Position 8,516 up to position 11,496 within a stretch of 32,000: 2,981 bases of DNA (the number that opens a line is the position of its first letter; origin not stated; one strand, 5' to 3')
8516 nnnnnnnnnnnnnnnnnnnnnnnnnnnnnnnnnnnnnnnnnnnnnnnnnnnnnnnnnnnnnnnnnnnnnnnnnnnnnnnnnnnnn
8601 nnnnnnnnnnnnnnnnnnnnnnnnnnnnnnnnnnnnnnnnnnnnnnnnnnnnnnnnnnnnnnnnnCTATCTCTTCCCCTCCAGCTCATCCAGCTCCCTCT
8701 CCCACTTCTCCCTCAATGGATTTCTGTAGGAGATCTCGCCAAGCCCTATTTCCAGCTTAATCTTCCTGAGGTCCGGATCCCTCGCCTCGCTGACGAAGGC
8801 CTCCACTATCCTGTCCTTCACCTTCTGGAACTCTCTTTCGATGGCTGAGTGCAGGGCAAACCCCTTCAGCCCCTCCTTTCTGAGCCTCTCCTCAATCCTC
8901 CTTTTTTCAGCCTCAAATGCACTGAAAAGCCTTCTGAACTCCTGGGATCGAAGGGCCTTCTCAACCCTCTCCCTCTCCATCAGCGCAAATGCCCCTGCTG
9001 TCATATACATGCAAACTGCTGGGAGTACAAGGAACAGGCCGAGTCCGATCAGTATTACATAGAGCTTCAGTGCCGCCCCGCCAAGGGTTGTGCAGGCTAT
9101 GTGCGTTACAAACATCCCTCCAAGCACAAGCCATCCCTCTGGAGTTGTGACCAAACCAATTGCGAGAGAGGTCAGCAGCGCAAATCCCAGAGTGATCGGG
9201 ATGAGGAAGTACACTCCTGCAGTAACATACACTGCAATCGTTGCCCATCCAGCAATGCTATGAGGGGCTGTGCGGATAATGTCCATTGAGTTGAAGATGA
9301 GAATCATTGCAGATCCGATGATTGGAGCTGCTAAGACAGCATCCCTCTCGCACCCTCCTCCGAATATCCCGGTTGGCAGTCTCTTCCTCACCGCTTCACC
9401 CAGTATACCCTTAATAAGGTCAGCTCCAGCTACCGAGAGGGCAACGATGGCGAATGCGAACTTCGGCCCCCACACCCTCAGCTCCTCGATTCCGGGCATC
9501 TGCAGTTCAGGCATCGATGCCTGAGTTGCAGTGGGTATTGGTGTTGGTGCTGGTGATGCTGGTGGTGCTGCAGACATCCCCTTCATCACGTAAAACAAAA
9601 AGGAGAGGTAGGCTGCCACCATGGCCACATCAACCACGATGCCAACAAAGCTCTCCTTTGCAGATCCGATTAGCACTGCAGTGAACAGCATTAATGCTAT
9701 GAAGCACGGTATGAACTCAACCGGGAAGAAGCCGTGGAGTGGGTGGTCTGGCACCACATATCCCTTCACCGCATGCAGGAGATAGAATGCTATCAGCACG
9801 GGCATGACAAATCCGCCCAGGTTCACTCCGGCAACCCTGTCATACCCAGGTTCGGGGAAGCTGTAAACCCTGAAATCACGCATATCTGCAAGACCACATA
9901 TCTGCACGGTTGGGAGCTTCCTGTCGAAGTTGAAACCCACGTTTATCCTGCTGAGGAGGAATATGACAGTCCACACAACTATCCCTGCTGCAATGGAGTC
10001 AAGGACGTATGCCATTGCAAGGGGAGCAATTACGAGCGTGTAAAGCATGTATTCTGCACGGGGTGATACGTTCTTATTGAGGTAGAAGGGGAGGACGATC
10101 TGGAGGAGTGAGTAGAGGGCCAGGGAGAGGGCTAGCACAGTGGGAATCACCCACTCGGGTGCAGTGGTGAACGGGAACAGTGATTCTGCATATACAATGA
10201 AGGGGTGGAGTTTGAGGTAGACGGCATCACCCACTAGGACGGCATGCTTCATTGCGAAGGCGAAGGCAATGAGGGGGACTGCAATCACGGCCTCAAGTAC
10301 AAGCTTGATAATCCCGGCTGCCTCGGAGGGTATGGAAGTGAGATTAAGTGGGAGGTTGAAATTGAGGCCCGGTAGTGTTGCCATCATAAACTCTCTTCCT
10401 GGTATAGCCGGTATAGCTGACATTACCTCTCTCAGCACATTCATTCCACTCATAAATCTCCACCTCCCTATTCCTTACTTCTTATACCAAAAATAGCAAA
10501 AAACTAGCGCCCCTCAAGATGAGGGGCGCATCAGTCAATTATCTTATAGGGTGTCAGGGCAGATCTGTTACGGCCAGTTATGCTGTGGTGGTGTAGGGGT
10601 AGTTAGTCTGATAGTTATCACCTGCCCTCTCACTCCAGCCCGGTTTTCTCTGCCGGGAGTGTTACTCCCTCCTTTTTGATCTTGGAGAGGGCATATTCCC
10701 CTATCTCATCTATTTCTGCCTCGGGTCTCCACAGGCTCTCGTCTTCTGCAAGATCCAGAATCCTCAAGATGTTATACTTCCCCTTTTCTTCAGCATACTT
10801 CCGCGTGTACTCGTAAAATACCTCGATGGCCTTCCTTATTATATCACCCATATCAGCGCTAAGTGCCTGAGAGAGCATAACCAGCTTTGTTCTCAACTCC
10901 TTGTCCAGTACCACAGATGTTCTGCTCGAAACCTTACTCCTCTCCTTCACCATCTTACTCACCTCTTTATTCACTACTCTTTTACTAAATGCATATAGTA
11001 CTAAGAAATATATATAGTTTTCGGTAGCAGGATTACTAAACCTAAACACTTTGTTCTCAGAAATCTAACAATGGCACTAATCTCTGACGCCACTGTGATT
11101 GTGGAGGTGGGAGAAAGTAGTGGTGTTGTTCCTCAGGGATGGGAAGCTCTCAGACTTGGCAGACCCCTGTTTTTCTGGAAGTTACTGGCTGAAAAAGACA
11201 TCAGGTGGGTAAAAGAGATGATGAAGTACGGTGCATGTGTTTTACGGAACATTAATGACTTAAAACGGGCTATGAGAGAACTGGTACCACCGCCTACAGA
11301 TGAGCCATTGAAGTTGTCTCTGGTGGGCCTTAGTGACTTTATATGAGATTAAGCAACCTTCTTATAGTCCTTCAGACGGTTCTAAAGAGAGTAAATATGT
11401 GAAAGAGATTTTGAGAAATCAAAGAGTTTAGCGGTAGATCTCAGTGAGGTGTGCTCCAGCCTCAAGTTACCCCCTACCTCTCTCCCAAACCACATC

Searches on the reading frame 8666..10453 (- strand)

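Call 10: search_protein_families(library=pfam, proteins=[window:8666-10453:-], max_evalue=0.01)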
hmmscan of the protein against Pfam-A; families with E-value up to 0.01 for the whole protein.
window:8666-10453:- (595 aa): 0 families

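Call 34: search_protein_families(library=phrogs, proteins=[window:8666-10453:-], max_evalue=0.01)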
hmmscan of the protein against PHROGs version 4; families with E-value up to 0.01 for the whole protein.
window:8666-10453:- (595 aa): 0 families

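Call 35: search_protein_families(library=ncbifam, proteins=[window:8666-10453:-], max_evalue=0.01)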
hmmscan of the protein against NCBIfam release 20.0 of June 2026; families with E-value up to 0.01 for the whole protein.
window:8666-10453:- (595 aa): 1 family
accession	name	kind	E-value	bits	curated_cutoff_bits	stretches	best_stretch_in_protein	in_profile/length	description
TIGR01195.1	oadG_fam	subfamily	0.004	17.7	36.05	0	269-309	8-48/84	sodium pump decarboxylases, gamma subunit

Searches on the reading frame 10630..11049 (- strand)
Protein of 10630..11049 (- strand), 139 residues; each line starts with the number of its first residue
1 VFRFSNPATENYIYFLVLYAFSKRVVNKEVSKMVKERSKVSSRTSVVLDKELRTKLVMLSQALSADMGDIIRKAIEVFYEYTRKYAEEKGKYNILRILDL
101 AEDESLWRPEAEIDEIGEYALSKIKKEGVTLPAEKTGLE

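Call 10: search_protein_families(library=pfam, proteins=[window:10630-11049:-], max_evalue=0.01)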
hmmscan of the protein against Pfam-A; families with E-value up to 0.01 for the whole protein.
window:10630-11049:- (139 aa): 1 family
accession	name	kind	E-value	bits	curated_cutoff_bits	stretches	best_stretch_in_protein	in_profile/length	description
PF03289.18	Pox_I1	-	0.0056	16.3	25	1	10-99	202-296/307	Poxvirus protein I1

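Call 34: search_protein_families(library=phrogs, proteins=[window:10630-11049:-], max_evalue=0.01)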
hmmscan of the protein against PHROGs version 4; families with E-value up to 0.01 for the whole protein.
window:10630-11049:- (139 aa): 1 family
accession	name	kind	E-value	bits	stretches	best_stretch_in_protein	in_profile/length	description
phrog_876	-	transcription regulation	4.8e-05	24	1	25-88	45-114/239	transcriptional repressor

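Call 35: search_protein_families(library=ncbifam, proteins=[window:10630-11049:-], max_evalue=0.01)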
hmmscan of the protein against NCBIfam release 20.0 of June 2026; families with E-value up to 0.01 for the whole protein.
window:10630-11049:- (139 aa): 1 family
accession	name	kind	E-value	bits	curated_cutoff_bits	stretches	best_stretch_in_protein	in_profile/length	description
NF038315.1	HxsD_rel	equivalog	0.0041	17.3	41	1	69-124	11-61/62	HxsD-like protein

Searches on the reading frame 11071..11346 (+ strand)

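Call 34: search_protein_families(library=phrogs, proteins=[window:11071-11346:+], max_evalue=0.01)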
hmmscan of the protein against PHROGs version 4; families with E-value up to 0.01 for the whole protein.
window:11071-11346:+ (91 aa): 2 families
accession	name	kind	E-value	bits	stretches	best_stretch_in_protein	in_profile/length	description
phrog_9185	-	unknown function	5.2e-15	56.3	1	1-66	190-255/257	-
phrog_38708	-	unknown function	9e-05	22.2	1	1-64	308-373/410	-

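Call 35: search_protein_families(library=ncbifam, proteins=[window:11071-11346:+], max_evalue=0.01)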
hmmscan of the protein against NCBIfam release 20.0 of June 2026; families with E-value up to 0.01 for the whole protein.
window:11071-11346:+ (91 aa): 0 families

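Call 47: search_protein_families(library=pfam, proteins=[window:11071-11346:+], max_evalue=0.01)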
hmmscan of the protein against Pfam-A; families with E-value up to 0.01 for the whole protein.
window:11071-11346:+ (91 aa): 0 families
